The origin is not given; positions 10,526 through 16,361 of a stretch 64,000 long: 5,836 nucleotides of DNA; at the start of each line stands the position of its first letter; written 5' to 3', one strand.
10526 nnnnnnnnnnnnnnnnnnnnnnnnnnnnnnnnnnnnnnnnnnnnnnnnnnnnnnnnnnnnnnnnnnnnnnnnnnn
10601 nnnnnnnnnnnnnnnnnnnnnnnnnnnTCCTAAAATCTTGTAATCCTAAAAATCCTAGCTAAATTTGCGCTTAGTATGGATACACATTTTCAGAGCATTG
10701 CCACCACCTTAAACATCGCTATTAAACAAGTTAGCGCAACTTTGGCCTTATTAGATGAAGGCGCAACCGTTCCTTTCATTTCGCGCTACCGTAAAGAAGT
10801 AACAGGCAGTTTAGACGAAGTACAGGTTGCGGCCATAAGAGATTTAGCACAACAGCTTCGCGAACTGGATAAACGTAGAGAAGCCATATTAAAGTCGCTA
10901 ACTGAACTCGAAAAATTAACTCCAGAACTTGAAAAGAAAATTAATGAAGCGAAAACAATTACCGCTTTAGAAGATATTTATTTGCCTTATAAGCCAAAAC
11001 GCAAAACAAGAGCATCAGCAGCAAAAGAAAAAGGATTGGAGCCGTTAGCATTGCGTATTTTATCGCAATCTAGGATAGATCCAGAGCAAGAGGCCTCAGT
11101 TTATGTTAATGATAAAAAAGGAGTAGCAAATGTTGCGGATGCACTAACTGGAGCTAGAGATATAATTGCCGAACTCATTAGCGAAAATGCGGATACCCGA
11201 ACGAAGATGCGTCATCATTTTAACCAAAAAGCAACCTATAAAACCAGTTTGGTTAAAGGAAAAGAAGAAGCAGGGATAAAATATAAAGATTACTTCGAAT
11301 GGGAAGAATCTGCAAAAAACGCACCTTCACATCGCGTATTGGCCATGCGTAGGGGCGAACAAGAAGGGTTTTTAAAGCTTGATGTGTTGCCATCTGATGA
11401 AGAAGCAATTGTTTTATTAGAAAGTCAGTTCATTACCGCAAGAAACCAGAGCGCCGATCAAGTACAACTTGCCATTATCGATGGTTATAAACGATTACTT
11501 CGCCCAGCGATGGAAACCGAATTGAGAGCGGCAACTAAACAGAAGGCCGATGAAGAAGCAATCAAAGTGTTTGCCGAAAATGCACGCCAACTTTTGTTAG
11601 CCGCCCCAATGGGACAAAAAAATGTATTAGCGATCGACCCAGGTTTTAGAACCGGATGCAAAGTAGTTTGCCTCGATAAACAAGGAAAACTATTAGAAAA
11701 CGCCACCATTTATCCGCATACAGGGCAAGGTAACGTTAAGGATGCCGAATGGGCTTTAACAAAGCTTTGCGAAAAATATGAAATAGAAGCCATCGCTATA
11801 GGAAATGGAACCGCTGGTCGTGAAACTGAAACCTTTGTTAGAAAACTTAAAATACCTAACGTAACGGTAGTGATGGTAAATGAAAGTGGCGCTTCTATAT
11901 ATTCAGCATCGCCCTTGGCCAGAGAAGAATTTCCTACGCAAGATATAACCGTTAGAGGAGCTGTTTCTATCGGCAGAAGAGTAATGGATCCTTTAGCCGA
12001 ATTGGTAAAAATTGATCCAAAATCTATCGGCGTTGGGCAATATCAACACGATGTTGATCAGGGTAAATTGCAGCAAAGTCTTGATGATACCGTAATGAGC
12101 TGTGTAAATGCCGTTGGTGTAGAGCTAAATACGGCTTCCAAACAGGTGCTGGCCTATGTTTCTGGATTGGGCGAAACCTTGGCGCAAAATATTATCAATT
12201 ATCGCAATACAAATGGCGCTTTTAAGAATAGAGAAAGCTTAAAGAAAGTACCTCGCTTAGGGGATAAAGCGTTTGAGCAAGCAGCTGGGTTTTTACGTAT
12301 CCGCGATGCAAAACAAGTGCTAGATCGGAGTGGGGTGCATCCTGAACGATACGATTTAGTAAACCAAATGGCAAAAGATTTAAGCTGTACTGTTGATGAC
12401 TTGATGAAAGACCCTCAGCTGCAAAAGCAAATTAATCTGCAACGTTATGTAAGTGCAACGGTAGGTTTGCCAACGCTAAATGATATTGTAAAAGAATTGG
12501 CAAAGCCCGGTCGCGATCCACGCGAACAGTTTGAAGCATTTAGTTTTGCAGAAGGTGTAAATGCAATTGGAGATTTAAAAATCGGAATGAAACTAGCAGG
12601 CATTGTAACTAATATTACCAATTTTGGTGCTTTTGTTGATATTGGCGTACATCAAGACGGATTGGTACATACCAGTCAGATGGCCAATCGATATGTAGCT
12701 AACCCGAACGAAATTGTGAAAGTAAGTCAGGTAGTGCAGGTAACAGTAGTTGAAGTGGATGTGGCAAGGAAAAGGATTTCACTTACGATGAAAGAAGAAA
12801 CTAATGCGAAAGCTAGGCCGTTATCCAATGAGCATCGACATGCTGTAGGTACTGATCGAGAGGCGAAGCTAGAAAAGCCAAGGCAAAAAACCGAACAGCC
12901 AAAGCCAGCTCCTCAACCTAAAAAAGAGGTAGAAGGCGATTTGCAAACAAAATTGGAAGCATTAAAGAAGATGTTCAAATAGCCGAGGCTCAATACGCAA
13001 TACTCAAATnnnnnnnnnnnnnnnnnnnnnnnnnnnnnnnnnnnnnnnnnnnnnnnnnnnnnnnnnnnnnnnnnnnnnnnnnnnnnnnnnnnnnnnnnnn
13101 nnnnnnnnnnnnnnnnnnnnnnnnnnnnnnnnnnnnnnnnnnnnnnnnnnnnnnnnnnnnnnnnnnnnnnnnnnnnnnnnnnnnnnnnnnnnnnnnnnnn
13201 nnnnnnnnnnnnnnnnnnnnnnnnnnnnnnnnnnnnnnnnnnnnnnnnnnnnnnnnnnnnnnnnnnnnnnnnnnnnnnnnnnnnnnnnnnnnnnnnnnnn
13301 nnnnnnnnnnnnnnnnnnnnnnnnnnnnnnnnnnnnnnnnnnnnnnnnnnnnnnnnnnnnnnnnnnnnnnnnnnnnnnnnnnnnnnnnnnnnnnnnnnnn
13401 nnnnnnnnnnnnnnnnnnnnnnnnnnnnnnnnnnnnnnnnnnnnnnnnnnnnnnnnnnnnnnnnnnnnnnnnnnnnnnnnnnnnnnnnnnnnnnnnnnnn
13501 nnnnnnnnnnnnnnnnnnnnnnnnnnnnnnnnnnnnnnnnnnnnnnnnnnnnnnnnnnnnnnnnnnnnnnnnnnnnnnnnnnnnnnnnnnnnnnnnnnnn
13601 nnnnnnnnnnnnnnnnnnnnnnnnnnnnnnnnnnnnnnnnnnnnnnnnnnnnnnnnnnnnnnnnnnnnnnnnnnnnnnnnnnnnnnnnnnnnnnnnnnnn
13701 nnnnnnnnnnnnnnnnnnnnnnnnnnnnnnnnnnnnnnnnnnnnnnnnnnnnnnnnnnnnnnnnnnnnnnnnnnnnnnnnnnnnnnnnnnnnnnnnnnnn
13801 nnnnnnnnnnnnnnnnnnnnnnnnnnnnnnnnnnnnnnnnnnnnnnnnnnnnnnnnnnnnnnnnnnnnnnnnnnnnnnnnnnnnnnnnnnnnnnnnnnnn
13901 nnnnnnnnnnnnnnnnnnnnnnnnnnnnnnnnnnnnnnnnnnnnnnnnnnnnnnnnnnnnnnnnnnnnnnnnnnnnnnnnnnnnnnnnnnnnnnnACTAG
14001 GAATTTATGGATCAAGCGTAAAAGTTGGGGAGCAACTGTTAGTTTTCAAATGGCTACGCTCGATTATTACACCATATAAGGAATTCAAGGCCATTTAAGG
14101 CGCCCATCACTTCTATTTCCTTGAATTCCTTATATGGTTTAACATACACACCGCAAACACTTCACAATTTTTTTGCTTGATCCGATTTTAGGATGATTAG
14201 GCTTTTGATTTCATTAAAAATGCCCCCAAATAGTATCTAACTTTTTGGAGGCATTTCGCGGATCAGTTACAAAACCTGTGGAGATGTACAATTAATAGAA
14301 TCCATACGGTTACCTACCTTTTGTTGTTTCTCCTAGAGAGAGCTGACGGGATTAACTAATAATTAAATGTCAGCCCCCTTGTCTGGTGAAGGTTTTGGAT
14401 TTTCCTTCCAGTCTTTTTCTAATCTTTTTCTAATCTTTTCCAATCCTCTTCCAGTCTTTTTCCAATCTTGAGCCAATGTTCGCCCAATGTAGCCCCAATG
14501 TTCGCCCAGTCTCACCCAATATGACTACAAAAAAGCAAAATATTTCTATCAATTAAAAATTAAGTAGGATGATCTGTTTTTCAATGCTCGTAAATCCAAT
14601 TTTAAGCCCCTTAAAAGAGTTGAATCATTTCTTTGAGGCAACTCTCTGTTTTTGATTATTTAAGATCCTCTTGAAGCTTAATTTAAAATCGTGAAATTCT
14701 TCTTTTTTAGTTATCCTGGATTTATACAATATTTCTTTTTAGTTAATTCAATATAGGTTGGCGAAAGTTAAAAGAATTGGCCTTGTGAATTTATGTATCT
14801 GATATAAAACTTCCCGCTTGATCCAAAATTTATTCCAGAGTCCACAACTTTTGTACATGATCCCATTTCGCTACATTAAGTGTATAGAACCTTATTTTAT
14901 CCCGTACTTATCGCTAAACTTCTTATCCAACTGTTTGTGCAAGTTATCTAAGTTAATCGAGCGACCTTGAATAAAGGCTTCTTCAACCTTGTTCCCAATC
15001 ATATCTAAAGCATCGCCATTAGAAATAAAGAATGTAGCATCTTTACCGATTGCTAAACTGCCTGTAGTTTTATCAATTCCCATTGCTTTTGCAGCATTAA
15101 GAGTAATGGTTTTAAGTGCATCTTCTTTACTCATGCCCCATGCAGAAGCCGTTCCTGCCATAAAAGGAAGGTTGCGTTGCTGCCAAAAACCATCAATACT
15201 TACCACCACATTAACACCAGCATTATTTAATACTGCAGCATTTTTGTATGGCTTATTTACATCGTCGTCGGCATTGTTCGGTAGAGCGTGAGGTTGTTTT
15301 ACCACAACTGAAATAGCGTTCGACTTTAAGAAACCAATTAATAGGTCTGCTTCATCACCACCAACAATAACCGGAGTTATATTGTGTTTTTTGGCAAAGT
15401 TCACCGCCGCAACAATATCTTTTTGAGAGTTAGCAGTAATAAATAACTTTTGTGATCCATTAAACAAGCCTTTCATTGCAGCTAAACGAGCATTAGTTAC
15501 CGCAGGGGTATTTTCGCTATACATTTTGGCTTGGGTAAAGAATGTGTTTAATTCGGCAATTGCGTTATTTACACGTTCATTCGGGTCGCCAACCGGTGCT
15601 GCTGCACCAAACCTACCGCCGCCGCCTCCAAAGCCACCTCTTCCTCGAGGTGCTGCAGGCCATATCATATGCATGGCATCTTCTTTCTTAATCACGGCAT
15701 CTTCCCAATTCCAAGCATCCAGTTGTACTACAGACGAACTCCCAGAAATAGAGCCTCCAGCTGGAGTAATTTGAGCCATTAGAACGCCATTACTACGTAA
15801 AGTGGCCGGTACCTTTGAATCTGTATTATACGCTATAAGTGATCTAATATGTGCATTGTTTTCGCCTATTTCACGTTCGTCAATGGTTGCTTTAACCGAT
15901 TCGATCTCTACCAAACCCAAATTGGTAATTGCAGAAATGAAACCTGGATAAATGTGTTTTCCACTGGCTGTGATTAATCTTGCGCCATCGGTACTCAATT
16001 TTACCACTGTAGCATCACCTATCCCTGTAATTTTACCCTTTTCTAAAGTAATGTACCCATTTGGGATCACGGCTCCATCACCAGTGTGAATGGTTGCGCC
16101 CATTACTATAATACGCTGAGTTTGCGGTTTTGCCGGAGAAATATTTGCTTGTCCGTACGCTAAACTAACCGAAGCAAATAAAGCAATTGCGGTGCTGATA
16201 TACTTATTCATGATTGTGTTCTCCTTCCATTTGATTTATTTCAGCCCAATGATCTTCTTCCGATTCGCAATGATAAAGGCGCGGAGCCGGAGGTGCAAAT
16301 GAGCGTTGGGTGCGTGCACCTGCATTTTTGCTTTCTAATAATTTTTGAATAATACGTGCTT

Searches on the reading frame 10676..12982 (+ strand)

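Call 80: search_protein_families(library=pfam, proteins=[window:10676-12982:+], max_evalue=0.00001)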
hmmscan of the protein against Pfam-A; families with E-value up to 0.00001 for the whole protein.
window:10676-12982:+ (768 aa): 9 families
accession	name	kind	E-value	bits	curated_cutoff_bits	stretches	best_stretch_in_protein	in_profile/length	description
PF16921.10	Tex_YqgF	-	7.9e-48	162.5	27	1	315-436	1-125/126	Tex protein YqgF-like domain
PF22706.1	Tex_central_region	-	2.5e-38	132.3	27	1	133-299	3-178/178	Tex central region-like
PF09371.15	Tex_N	-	8.1e-29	99.6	32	1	4-75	3-74/75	Tex-like protein N-terminal domain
PF12836.13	HHH_3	-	4.5e-28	97.6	27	1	477-541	1-65/65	Helix-hairpin-helix motif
PF17674.7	HHH_9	-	9.5e-25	87.7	23.1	1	548-616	2-70/70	HHH domain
PF00575.29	S1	-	5.1e-20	72.1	22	1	635-706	3-74/74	S1 RNA binding domain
PF14635.12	HHH_7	-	6.5e-09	36.5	27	1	450-542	5-103/104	Helix-hairpin-helix motif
PF23459.1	S1_RRP5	-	2.6e-06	28.3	27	1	635-700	2-67/72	RRP5 S1 domain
PF14639.11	YqgF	-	2.8e-06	27.7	35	0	392-444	95-147/150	Holliday-junction resolvase-like of SPT6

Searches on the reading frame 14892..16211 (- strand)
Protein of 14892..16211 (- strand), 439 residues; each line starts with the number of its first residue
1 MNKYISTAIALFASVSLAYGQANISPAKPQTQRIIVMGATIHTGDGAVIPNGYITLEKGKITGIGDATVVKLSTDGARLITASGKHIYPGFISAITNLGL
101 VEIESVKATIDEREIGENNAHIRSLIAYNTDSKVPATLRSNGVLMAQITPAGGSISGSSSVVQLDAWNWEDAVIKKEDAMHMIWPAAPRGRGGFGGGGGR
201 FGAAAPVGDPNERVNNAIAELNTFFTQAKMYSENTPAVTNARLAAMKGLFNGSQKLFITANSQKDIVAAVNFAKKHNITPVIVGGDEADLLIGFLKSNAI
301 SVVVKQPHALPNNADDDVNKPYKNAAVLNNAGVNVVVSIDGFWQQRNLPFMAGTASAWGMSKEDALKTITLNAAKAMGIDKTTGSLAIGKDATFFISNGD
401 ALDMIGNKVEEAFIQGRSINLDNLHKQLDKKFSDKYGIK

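Call 80: search_protein_families(library=pfam, proteins=[window:14892-16211:-], max_evalue=0.00001)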
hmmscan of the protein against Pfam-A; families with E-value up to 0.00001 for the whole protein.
window:14892-16211:- (439 aa): 2 families
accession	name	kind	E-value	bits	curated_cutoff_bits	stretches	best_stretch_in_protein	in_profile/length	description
PF01979.26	Amidohydro_1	-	2.1e-11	44.1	25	1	265-399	186-320/345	Amidohydrolase family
PF07969.17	Amidohydro_3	-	5.7e-06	26.5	29.7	0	361-404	408-451/472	Amidohydrolase family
